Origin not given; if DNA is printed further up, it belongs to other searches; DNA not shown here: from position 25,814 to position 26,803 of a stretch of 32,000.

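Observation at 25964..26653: ToxR/CadC-like one-component transmembrane regulator isolated between large ORF-free spacers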

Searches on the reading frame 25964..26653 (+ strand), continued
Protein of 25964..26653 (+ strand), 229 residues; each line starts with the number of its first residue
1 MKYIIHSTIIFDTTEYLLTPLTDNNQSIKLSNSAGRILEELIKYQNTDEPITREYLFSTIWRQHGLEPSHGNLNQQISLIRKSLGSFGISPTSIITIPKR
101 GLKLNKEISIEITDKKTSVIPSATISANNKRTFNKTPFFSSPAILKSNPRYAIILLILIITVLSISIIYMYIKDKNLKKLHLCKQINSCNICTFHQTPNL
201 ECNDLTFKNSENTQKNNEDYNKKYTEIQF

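Call 29: search_protein_families(library=pfam, proteins=[L006:8804-9271:+, P0046, P0043, P0022], max_evalue=0.01)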
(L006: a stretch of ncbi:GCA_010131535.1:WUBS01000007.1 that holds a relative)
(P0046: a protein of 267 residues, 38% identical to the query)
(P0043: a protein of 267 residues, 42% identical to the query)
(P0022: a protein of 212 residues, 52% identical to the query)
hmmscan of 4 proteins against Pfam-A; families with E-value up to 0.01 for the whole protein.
L006:8804-9271:+ (155 aa): 1 family
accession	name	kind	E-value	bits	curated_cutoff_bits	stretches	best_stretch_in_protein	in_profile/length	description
PF15941.10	FidL_like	-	4.3e-18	66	27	1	69-152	1-87/87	FidL-like putative membrane protein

P0046 (267 aa): 1 family
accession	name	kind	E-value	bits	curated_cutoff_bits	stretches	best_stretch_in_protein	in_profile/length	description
PF00486.34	Trans_reg_C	-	1.5e-06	28.6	26.2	1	27-102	3-75/77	Transcriptional regulatory protein, C terminal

P0043 (267 aa): 1 family
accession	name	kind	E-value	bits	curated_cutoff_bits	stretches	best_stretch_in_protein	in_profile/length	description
PF00486.34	Trans_reg_C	-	9.4e-05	22.9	26.2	1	26-102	2-75/77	Transcriptional regulatory protein, C terminal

P0022 (212 aa): 1 family
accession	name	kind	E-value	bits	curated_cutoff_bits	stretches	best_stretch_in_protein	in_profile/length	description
PF00486.34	Trans_reg_C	-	3.2e-07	30.8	26.2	1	27-101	3-74/77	Transcriptional regulatory protein, C terminal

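Call 44: predict_structure(alignment_id=A2)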
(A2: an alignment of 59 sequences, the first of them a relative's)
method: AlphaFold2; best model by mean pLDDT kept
length: 229 residues; sequences in the alignment: 59
mean_pLDDT: 75.1   pTM: 0.53
mean pLDDT of the five models: 75.1, 74.9, 74.8, 74.6, 74.4
residues with pLDDT >= 90: 121; 70-90: 20; 50-70: 14; < 50: 74
segments of 3 or more residues with pLDDT < 50: 117-119, 121-146, 179-186, 188-219, 227-229
pLDDT, mean of each block of 10 residues (from residue 1): 96 97 94 97 95 96 90 95 96 93 96 68 42 41 55 91 94 67 47 42 39 47 50
secondary structure, 60 per line:
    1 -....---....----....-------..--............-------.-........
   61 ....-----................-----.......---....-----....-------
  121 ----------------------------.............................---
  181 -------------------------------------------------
elements in order: E2-5 E9-12 E17-20 H32-43 H53-64 H70-85 E94-97 E101-104 E110-113 H149-177

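Call 51: fold_search(model_id=the predicted structure, library=pdb)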
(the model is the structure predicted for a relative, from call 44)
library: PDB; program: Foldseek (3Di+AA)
matches with E <= 10: 234; with E <= 0.001: 11
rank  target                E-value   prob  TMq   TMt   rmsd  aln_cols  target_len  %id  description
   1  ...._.                4.5e-09  1.00  0.44  0.89   2.5       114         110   33  ToxR bacterial transcriptional regulator bound to 19 bp ompU promoter DNA (released 2023-08-09)
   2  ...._C                8.5e-09  1.00  0.43  0.87   2.8       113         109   34  ToxR bacterial transcriptional regulator bound to 40 bp toxT promoter DNA (released 2023-08-09)
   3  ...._Y                4.8e-08  1.00  0.41  0.86   3.4       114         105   32  ToxR bacterial transcriptional regulator bound to 19 bp ompU promoter DNA (released 2023-08-09)
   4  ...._X                5.4e-08  1.00  0.41  0.86   3.4       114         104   32  ToxR bacterial transcriptional regulator bound to 19 bp ompU promoter DNA (released 2023-08-09)
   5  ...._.                8.4e-08  1.00  0.43  0.87   2.8       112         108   34  ToxR bacterial transcriptional regulator bound to 20 bp toxT promoter DNA (released 2023-08-09)
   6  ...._A                3.7e-07  1.00  0.43  0.88   2.6       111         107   33  ToxR bacterial transcriptional regulator bound to 25 bp toxT promoter DNA (released 2023-08-09)
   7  7nmb_MODEL_1_A        6.1e-07  1.00  0.41  0.76   3.6       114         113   32  cytoplasmic domain of Vibrio cholerae ToxR (released 2021-10-20)
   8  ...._B                8.4e-07  1.00  0.42  0.85   3.0       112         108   33  ToxR bacterial transcriptional regulator bound to 40 bp toxT promoter DNA (released 2023-08-09)
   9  5ju7                  1.1e-04  1.00  0.38  0.76   2.9       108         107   22  DNA BINDING DOMAIN OF E.COLI CADC (released 2017-04-26)
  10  9dlu_MODEL_1_A        6.1e-04  1.00  0.37  0.74   2.6       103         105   19  Solution structure of Staphylococcus aureus response regulator ArlR DNA-binding domain (released 2025-09-17)
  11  9gdr_H                6.5e-04  1.00  0.35  0.67   4.1       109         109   18  Cryo-EM structure of Vibrio cholerae RNA polymerase Transcription Activation Complex with TcpP transcription factor an (released 2025-12-17)
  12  8hml_A                1.3e-03  1.00  0.31  0.67   3.4       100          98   17  Co-crystal structure of the C terminal DNA binding domain of Saccharopolyspora erythraea GlnR in complex with its cons (released 2023-06-07)
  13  5x5l_E                1.6e-03  1.00  0.34  0.71   3.3       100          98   20  Crystal structure of response regulator AdeR DNA binding domain in complex with an intercistronic region (released 2017-08-30)
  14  9gdr_K                1.8e-03  1.00  0.34  0.64   4.4       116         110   18  Cryo-EM structure of Vibrio cholerae RNA polymerase Transcription Activation Complex with TcpP transcription factor an (released 2025-12-17)
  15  4ixa_A                1.9e-03  1.00  0.38  0.80   2.5       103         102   21  Structure of DNA-binding domain of the response regulator SaeR from Staphylococcus epidermidis (released 2014-01-29)
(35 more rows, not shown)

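Call 52: search_solved_structures(query=window:25964-26650:+, max_evalue=0.01, show_alignments=2)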
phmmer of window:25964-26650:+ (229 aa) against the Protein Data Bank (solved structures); distinct sequences matched with E-value up to 0.01: 4.
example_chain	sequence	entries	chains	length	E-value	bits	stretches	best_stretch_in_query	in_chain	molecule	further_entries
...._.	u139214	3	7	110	3e-11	46.5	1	1-106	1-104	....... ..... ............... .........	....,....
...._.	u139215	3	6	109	3.2e-11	46.4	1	1-105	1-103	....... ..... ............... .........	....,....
7nmb_A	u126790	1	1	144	1.5e-10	44.3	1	2-108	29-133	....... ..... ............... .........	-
5ju7_A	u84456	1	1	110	5.6e-05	26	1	15-105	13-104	Transcriptional activator CadC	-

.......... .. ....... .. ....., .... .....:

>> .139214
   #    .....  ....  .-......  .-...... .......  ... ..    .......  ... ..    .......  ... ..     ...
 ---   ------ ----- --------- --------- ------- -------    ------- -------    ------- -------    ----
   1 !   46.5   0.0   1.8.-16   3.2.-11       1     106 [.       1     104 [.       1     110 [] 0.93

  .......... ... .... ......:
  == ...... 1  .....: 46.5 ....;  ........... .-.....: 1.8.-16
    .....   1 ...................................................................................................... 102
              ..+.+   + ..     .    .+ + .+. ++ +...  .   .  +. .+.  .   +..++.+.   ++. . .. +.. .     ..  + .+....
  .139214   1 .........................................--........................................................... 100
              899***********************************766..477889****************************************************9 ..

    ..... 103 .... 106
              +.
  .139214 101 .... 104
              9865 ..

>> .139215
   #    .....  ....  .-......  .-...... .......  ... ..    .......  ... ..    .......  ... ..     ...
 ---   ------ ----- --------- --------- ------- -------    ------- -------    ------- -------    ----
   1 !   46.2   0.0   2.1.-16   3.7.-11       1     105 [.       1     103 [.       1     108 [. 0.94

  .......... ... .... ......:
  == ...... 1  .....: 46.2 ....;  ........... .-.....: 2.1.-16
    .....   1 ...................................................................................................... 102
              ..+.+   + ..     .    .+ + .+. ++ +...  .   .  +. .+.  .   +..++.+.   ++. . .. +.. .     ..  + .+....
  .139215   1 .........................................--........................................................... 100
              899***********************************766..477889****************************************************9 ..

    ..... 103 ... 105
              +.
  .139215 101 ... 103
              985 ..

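Call 56: predict_structure(alignment_id=A3)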
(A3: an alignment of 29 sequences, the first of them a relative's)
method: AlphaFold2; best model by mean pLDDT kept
length: 271 residues; sequences in the alignment: 29
mean_pLDDT: 77.6   pTM: 0.44
mean pLDDT of the five models: 77.6, 77.4, 76.4, 75.9, 75.5
residues with pLDDT >= 90: 87; 70-90: 115; 50-70: 27; < 50: 42
segments of 3 or more residues with pLDDT < 50: 118-145, 236-241, 267-271
pLDDT, mean of each block of 10 residues (from residue 1): 92 94 90 95 89 93 86 91 93 86 91 59 34 35 55 93 89 69 86 85 83 72 80 50 73 81 56 33
secondary structure, 60 per line:
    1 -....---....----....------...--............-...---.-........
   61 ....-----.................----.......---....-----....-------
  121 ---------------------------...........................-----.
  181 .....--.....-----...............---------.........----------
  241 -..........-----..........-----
elements in order: E2-5 E9-12 E17-20 E27-29 H32-43 H53-64 H70-86 E94-97 E101-104 E110-113 H148-174 E180-185 E188-192 H198-212 E222-230 E242-251 E257-266

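Call 66: search_protein_representatives(alignment_id=A3)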
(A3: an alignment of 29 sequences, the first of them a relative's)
Query: 29 sequences, 270 profile positions. Proteins with E-value up to 0.001 (for the whole library): 2739; up to 1e-10: 1248; up to 1e-30: 69. The best 150 are listed.
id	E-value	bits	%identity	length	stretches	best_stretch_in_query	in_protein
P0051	4.2e-110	383.7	-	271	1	1-270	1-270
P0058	5.7e-108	376.7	-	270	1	1-269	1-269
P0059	3.0e-106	371.0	-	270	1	1-269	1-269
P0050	2.3e-100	351.7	-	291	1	1-269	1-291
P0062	3.4e-100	351.2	-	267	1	1-269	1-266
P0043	1.0e-96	339.7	-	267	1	1-266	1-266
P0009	2.6e-79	282.7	-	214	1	1-213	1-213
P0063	9.6e-58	212.0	-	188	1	85-269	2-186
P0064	3.8e-45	170.7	-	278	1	1-265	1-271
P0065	1.3e-41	159.1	-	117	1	155-269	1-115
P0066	3.4e-40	154.4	-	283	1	1-265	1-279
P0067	1.5e-39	152.3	-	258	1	1-268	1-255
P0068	1.3e-38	149.3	-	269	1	1-269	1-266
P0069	1.5e-37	145.7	-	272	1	1-261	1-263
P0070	1.6e-37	145.7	-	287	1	1-245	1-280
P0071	4.2e-37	144.3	-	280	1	3-267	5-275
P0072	5.7e-37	143.8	-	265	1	1-264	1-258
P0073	2.7e-36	141.6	-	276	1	1-269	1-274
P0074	1.5e-35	139.2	-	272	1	1-262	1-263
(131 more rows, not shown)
